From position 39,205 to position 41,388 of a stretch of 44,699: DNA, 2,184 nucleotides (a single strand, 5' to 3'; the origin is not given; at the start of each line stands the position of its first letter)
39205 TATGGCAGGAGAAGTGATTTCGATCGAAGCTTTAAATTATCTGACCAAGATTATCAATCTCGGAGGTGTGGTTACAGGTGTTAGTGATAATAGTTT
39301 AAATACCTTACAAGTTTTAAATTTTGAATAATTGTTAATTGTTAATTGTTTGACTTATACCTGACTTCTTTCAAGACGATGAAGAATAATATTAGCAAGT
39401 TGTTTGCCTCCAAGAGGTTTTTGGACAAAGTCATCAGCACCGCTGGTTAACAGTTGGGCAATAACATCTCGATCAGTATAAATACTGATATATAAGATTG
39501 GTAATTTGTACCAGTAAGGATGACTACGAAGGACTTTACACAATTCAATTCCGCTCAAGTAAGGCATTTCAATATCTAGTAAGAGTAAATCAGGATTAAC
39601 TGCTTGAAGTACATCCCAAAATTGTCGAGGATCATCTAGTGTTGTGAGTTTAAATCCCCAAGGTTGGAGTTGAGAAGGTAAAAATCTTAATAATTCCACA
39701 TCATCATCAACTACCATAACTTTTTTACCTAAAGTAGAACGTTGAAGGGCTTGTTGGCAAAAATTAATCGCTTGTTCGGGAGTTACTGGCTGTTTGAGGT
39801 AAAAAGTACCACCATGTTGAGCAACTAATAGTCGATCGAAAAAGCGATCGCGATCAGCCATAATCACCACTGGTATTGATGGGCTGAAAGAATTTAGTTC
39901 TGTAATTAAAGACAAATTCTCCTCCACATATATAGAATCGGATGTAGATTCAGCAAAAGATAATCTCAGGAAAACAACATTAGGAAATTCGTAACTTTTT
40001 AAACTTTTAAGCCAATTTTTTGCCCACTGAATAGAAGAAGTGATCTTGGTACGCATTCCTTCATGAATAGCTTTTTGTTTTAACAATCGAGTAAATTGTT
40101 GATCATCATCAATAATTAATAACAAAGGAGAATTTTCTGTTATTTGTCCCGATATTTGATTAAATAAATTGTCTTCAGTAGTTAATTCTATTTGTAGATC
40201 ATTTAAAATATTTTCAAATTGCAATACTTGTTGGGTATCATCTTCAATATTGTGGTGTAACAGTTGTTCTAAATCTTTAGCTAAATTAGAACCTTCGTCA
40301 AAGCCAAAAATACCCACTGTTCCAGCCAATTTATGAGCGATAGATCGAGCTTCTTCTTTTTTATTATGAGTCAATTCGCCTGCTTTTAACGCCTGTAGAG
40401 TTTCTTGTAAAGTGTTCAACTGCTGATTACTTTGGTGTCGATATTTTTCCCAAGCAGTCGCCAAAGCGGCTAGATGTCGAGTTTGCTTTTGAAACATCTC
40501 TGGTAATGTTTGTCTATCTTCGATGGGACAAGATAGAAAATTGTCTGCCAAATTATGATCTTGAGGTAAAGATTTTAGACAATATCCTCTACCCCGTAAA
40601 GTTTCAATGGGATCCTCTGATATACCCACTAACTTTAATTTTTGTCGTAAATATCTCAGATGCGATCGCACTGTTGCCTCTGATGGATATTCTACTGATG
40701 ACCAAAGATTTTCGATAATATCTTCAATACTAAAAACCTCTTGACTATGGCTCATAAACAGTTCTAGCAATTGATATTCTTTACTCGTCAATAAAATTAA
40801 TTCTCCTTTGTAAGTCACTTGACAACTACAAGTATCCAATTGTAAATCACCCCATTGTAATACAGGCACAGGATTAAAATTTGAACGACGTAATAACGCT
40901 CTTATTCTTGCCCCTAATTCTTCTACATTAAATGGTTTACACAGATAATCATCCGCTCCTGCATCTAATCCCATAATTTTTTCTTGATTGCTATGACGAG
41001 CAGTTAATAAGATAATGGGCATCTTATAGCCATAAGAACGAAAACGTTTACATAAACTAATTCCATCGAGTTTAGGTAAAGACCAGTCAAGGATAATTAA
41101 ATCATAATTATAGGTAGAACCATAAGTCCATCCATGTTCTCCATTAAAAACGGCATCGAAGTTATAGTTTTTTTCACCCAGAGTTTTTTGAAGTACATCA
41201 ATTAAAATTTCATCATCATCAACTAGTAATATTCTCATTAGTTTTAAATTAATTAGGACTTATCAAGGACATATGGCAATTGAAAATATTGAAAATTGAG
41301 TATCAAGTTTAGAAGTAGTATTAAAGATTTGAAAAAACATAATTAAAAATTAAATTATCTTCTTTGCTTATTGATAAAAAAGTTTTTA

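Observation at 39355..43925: RcaE-RcaF-RcaC-type phosphorelay: CBCR-like kinase, CheY-like receiver, REC-wHTH-HPt-REC regulator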

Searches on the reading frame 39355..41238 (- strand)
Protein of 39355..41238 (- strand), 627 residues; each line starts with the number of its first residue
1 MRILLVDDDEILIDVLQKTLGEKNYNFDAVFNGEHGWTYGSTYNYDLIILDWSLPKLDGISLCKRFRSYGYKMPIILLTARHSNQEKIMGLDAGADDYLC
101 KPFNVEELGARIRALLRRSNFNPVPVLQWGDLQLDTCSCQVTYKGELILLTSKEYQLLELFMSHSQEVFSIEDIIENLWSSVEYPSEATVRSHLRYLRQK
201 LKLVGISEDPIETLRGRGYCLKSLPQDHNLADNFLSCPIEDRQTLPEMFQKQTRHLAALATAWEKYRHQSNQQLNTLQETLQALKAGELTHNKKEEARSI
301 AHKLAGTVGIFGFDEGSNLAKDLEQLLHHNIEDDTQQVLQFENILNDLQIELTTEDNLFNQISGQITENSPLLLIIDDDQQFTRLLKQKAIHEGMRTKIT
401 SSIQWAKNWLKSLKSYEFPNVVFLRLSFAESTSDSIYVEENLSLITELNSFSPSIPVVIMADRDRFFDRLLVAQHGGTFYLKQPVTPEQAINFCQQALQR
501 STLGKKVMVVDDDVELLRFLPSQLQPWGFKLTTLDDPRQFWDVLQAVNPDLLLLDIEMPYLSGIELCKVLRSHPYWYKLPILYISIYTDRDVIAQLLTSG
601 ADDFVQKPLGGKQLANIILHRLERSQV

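Call 3: search_protein_families(library=pfam, proteins=[window:39355-41238:-], max_evalue=0.01)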
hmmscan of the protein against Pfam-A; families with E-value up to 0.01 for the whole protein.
window:39355-41238:- (627 aa): 3 families
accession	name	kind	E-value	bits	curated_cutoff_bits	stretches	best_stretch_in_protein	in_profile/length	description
PF00072.30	Response_reg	-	1.1e-56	190.2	30.2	2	3-112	1-110/111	Response regulator receiver domain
PF00486.34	Trans_reg_C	-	1.2e-20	73.8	26.2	1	146-221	2-77/77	Transcriptional regulatory protein, C terminal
PF01627.28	Hpt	-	2.2e-08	34.7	24.6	1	263-349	3-82/84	Hpt domain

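Call 4: search_protein_families(library=ncbifam, proteins=[window:39355-41238:-], max_evalue=0.01)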
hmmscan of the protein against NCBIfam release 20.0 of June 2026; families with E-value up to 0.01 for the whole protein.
window:39355-41238:- (627 aa): 98 families (the best 25 are shown)
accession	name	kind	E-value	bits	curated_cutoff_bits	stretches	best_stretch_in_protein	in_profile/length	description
NF041734.1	resp_reg_RppA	equivalog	1.3e-76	257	250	2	1-222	1-228/229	two-component system response regulator RppA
TIGR02154.1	PhoB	equivalog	2.3e-74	249.5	296.2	2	2-221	4-225/226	phosphate regulon transcriptional regulator PhoB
NF008296.0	PRK11083.1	equivalog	5.3e-69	232.1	273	2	2-223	5-227/228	two-component system response regulator CreB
NF040689.1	MtrAB_MtrA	equivalog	5.8e-66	222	300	2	3-219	1-216/219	MtrAB system response regulator MtrA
NF045944.1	ResRegRpaBCyano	equivalog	1.3e-62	211.1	330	2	4-222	1-228/229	response regulator transcription factor RpaB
NF041733.1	resp_reg_CseB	equivalog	2.6e-61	206.9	350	2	2-222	2-227/228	two-component system response regulator CseB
NF007928.2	PRK10643.1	equivalog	4.1e-61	206.3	330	2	1-221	1-216/216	two-component system response regulator PmrA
NF053854.1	RespRegPhoBBctds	equivalog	2e-59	200.7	270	2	3-221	1-224/225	two-component system response regulator PhoB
NF045991.1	RespRegCtrARhodob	equivalog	1.6e-58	198.1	350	2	1-222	1-222/224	response regulator transcription factor CtrA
NF007005.1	PRK09468.1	equivalog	6.4e-58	196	331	3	2-219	5-229/237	osmolarity response regulator transcription factor OmpR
NF007982.1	PRK10710.1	equivalog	1.8e-57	194.6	380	2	2-220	9-226/235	envelope stress response regulator BaeR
NF012023.0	PRK15479.1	equivalog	6.8e-57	192.6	337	2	1-223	1-219/224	transcriptional regulator TctD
TIGR01387.1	cztR_silR_copR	subfamily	5.4e-56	189.7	279.2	2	3-221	1-218/218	heavy metal response regulator transcription factor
NF045914.1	RespRegNblR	equivalog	1e-54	185.5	300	2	2-222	8-226/228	response regulator transcription factor NblR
NF008078.0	PRK10816.1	equivalog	1.9e-54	184.5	336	2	1-221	1-220/223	two-component system response regulator PhoP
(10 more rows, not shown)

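Call 8: find_homologous_proteins(query=window:39355-41238:-, max_evalue=1e-20)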
Query window:39355-41238:- (627 aa): 3268 proteins with E <= 1e-20 among 8000 candidates; the best 120 are listed.
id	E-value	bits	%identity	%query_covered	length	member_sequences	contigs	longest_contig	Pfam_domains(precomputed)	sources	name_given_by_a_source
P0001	1.8e-287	973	70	100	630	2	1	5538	PF00486.35,PF00072.31,PF01627.29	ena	-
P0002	2.2e-287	973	70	100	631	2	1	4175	PF00486.35,PF00072.31,PF01627.29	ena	-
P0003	4.5e-279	945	68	99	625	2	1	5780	PF00486.35,PF00072.31,PF01627.29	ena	-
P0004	1.1e-273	927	66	100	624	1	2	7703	PF00486.35,PF00072.31,PF01627.29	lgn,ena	-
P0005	3.6e-267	906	63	100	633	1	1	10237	PF00486.35,PF00072.31,PF01627.29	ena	-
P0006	1.4e-263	894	66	100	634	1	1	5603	PF00486.35,PF00072.31,PF01627.29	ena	-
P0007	4.8e-259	879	64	100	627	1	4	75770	PF00486.35,PF00072.31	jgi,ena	jgi:DNA-binding response OmpR family regulator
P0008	1.0e-258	878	64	97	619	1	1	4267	PF00486.35,PF00072.31,PF01627.29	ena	-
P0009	3.5e-258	876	63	100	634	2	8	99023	PF00486.35,PF00072.31,PF01627.29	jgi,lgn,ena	jgi:DNA-binding response OmpR family regulator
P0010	3.2e-255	866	63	100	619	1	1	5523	PF00486.35,PF00072.31,PF01627.29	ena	-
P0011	2.1e-252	857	62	100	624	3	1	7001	PF00486.35,PF00072.31,PF01627.29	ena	-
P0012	3.4e-252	856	62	100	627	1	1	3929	PF00486.35,PF00072.31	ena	-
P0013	9.2e-252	855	63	100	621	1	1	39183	PF00486.35,PF00072.31,PF01627.29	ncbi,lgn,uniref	ncbi:response regulator [Dapis sp. BLCC M126]|uniref:response regulator n=1 Tax=Dapis sp. BLCC M126 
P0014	1.9e-250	851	62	100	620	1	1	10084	PF00486.35,PF00072.31,PF01627.29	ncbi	ncbi:MAG: response regulator [Cyanobacteria bacterium P01_H01_bin.150]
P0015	2.7e-249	847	62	100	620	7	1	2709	PF00486.35,PF00072.31,PF01627.29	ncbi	-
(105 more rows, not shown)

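Call 10: find_related_loci(query=A1, collection=genome_contigs, flank=10000)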
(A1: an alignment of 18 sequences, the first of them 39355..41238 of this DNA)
Query A1 (627 aa) in genome_contigs; peptide patterns used: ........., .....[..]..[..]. (x = any residue, [..] = any of these).
600 stretches matched a pattern (row limit reached: there are more); 590 encode a relative of the query (tblastn E <= 1e-3); the best 80 are kept; 80 distinct loci.
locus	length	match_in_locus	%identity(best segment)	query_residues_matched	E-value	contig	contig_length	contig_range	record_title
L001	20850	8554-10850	59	1-624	0e+0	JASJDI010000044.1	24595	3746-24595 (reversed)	MAG: Xenococcaceae cyanobacterium MO_188.B29 MO_188.c_1483, whole genome shotgun sequence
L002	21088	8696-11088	58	1-626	0e+0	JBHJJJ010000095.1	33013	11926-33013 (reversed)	MAG: Rivularia sp. (in: cyanobacteria) isolate pac_S3C3015 S3Ck141_154847, whole genome shotgun sequence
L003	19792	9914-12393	58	1-622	0e+0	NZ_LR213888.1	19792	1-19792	Hyella patelloides LEGE 07179 isolate 1, whole genome shotgun sequence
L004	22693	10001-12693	59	1-624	0e+0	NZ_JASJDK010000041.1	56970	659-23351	MAG: Mastigocoleus sp. MO_188.B34 MO_188.c_447, whole genome shotgun sequence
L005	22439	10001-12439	55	1-624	0e+0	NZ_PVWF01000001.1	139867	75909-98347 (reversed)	Pleurocapsa sp. CCALA 161 NODE_2_length_139867_cov_10.6679_ID_454719, whole genome shotgun sequence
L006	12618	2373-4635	54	1-624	0e+0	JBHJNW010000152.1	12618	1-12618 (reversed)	MAG: Pleurocapsa sp. isolate al_S4C427_1 S4Ck119_26016, whole genome shotgun sequence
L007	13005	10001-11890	53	1-622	0e+0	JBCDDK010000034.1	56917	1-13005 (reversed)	MAG: Cyanobacteria bacterium P01_G01_bin.39 k141_841600_length_56917_cov_32.7701, whole genome shotgun sequence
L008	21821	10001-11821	54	18-619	0e+0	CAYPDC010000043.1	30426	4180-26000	MAG TPA_asm: uncultured Cyanobacterium sp. isolate SRP141376_co3_261 genome assembly, contig: NODE_3915_length_30426_cov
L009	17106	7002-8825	49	1-627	0e+0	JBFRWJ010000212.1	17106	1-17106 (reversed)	MAG: Spirulina sp. isolate 05_out_wi_sediment_bin.10 05outWiSedB10_c_000000933574, whole genome shotgun sequence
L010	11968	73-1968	54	1-622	0e+0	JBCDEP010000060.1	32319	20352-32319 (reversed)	MAG: Cyanobacteria bacterium P01_G01_bin.67 k141_3126680_length_32319_cov_18.0000, whole genome shotgun sequence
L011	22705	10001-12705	58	1-624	0e+0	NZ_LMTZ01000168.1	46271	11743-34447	Mastigocoleus testarum BC008 Contig-95, whole genome shotgun sequence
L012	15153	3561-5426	42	1-627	6e-163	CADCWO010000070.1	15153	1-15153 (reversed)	uncultured Synechococcales cyanobacterium isolate AVDCRST_MAG81 genome assembly, contig: NODE162, whole genome shotgun s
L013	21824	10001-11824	43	1-627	1e-160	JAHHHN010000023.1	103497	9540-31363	MAG: Mojavia pulchra JT2-VF2 scaffold_82_c1, whole genome shotgun sequence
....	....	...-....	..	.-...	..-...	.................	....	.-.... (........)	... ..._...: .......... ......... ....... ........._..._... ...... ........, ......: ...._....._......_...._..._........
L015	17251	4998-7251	41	1-627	2e-153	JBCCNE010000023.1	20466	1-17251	MAG: Cyanobacteria bacterium P01_C01_bin.70 k141_32088_length_20466_cov_215.1267, whole genome shotgun sequence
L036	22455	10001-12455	38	1-625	4e-140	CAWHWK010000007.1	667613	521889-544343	MAG: uncultured cyanobacterium isolate MFD03250.bin.2.77 genome assembly, contig: contig_1775, whole genome shotgun sequ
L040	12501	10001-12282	38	1-627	2e-139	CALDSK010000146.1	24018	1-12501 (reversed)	MAG TPA_asm: uncultured Synechococcus sp. isolate SRR3401487_bin.18_CONCOCT_v1.1_MAG genome assembly, contig: ERZ1740058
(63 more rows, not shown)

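Call 50: search_protein_families(library=pfam, proteins=[window:39355-41238:-], max_evalue=10)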
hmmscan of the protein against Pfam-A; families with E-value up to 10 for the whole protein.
window:39355-41238:- (627 aa): 10 families
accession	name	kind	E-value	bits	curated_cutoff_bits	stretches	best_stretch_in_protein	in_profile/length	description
PF00072.30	Response_reg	-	1.1e-56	190.2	30.2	3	3-112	1-110/111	Response regulator receiver domain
PF00486.34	Trans_reg_C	-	1.2e-20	73.8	26.2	1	146-221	2-77/77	Transcriptional regulatory protein, C terminal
PF01627.28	Hpt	-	2.2e-08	34.7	24.6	1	263-349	3-82/84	Hpt domain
PF08279.18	HTH_11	-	0.026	14.8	25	1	155-219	3-54/55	HTH domain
PF03709.21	OKR_DC_1_N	-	0.04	14.6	29.3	0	48-86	42-77/111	Orn/Lys/Arg decarboxylase, N-terminal domain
PF20696.2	UbiD_C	-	0.091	13.2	24.2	1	486-516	46-79/127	3-octaprenyl-4-hydroxybenzoate carboxy-lyase C-terminal domain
PF00274.25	Glycolytic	-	0.12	11.6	22.2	1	300-397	5-95/349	Fructose-bisphosphate aldolase class-I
PF23116.1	HHD_RTEL1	-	0.17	12.7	27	1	262-329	12-82/102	RTEL1, HHD domain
PF24554.1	DUF7603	-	1.1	10.5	27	0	318-372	22-76/110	Domain of unknown function (DUF7603)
PF01475.25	FUR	-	3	8.4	23.1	1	151-199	7-55/121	Ferric uptake regulator family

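Call 56: search_protein_families(library=ncbifam, proteins=[L007:2074-2616:+, L007:2758-3243:+, L007:3284-3862:+, L007:3912-5549:-, L007:5816-6256:+], max_evalue=1e-10)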
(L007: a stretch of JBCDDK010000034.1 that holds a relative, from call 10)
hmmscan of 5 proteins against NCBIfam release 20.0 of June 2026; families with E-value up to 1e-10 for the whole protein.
L007:2074-2616:+ (180 aa): 6 families
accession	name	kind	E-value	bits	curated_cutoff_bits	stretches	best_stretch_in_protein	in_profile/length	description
NF058521.1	allophyco_ApcA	equivalog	1.3e-36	126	270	1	24-179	1-159/161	allophycocyanin subunit alpha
NF058506.1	phy_ery_CpeA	equivalog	6.4e-23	81.9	225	1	25-143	3-124/164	C-phycoerythrin subunit alpha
TIGR01337.1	apcB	equivalog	1.7e-21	76.9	228.15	1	27-176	4-158/167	allophycocyanin subunit beta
TIGR01339.1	phycocy_beta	equivalog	7.5e-18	65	279.3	1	26-152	3-132/171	C-phycocyanin subunit beta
TIGR01338.1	phycocy_alpha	equivalog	1.1e-16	61.3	269.45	1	27-175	4-155/161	C-phycocyanin subunit alpha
NF058508.1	phy_ery_CpeB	equivalog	3.3e-15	56.3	275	1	28-164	6-145/181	phycoerythrin subunit beta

L007:2758-3243:+ (161 aa): 6 families
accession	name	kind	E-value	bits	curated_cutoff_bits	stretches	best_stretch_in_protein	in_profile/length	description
TIGR01337.1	apcB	equivalog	7.8e-61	204.8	228.15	1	2-160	1-162/167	allophycocyanin subunit beta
NF058508.1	phy_ery_CpeB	equivalog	1e-36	126.4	275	1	1-147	1-148/181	phycoerythrin subunit beta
NF058521.1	allophyco_ApcA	equivalog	7.1e-32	110.5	270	1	5-160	4-160/161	allophycocyanin subunit alpha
TIGR01339.1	phycocy_beta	equivalog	1.7e-29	103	279.3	1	3-144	2-144/171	C-phycocyanin subunit beta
NF058506.1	phy_ery_CpeA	equivalog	6.9e-19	68.8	225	1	1-160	1-163/164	C-phycoerythrin subunit alpha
TIGR01338.1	phycocy_alpha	equivalog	7.5e-14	52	269.45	1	4-160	3-160/161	C-phycocyanin subunit alpha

L007:3284-3862:+ (192 aa): 0 families

L007:3912-5549:- (545 aa): 1 family
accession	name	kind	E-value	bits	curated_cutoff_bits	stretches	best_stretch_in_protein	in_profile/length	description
NF008422.0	PRK11249.1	equivalog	1.2e-139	467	1102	1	62-538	79-568/752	catalase HPII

L007:5816-6256:+ (146 aa): 7 families
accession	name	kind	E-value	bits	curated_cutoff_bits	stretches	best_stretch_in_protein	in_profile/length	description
NF052545.1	TransRegPerRClab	equivalog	4.9e-32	110.8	180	1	14-146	2-135/138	transcriptional regulator PerR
NF051892.1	TransRegFurBacil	equivalog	1.7e-20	73.6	220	1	10-146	2-144/149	ferric iron uptake transcriptional regulator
NF047462.1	FUR_perox_PerRA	exception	1.1e-18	68.2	200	1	9-114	1-106/142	peroxide-responsive transcriptional repressor PerRA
NF045678.1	TransRegIrrA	equivalog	2.8e-18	66.1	150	1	13-138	6-132/138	iron response transcriptional regulator IrrA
NF045677.1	FeRespRegIrr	equivalog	4.5e-17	62.3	170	1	18-139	2-124/127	Fur family transcriptional regulator Irr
NF047406.1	TransRegPerRTherm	equivalog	8.8e-15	55.1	200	1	26-146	5-126/130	manganese-dependent transcriptional regulator PerR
NF047461.1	FUR_perox_PerRB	exception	3.4e-13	49.7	250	1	9-115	10-117/143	peroxide-responsive transcriptional repressor PerRB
